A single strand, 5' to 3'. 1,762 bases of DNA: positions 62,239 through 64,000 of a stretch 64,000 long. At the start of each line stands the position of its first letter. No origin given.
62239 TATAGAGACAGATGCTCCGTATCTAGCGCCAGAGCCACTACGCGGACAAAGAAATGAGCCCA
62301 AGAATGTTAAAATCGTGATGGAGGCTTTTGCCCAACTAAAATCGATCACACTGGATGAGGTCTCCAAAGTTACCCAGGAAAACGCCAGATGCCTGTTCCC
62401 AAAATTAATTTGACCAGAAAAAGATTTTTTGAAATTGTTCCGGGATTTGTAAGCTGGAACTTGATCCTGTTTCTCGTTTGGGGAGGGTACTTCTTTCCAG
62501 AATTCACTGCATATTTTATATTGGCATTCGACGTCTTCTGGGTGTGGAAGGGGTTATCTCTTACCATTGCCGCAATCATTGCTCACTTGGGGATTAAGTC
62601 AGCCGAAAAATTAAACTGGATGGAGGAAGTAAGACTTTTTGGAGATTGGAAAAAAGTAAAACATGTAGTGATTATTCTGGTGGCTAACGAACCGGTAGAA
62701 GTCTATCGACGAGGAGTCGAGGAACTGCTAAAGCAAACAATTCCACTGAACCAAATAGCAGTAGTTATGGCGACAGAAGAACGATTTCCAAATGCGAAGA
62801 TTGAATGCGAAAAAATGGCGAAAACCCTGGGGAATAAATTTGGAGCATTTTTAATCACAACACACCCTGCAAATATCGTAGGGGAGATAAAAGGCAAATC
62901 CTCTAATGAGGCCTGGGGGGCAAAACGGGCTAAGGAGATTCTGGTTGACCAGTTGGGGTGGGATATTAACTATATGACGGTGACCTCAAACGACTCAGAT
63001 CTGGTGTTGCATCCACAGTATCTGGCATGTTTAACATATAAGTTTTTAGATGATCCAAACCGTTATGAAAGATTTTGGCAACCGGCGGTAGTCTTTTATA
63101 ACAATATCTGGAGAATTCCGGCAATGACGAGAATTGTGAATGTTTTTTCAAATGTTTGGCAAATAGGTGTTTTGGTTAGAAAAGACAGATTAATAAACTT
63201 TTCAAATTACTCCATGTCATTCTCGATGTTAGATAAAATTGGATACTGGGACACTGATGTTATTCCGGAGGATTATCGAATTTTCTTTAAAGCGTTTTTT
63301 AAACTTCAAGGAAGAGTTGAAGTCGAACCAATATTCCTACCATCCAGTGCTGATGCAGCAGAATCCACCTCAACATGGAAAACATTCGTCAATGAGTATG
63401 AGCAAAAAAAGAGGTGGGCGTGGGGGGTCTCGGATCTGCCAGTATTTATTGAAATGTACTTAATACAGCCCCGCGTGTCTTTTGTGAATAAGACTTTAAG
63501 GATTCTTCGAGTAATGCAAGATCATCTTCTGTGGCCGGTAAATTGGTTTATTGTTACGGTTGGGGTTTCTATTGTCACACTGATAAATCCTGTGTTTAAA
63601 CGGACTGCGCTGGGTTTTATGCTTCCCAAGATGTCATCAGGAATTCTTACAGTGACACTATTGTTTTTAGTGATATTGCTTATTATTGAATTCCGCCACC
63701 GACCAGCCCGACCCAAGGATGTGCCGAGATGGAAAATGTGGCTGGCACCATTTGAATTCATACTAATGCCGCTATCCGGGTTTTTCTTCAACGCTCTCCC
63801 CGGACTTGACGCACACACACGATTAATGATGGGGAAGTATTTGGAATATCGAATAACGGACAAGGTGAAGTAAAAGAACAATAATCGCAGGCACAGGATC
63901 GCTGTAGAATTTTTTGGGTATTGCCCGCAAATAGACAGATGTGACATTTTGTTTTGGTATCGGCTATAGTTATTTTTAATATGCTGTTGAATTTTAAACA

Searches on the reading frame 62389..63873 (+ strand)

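Call 10: search_protein_families(library=pfam, proteins=[window:62389-63873:+], max_evalue=0.001)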
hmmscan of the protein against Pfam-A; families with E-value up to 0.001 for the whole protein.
window:62389-63873:+ (494 aa): 1 family
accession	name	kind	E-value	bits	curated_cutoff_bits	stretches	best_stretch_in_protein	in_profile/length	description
PF13632.12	Glyco_trans_2_3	-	5.9e-11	43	27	1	202-430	6-195/198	Glycosyl transferase family group 2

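Call 64: search_protein_families(library=pfam, proteins=[window:62389-63873:+], max_evalue=0.1)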
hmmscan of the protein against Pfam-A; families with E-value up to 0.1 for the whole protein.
window:62389-63873:+ (494 aa): 3 families
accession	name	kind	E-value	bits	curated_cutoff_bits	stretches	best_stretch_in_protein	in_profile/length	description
PF13632.12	Glyco_trans_2_3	-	5.9e-11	43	27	1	202-430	6-195/198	Glycosyl transferase family group 2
PF13520.12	AA_permease_2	-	0.0031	16.9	27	1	383-472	323-408/427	Amino acid permease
PF06396.16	AGTRAP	-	0.05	13.8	25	0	415-467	58-108/156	Angiotensin II, type I receptor-associated protein (AGTRAP)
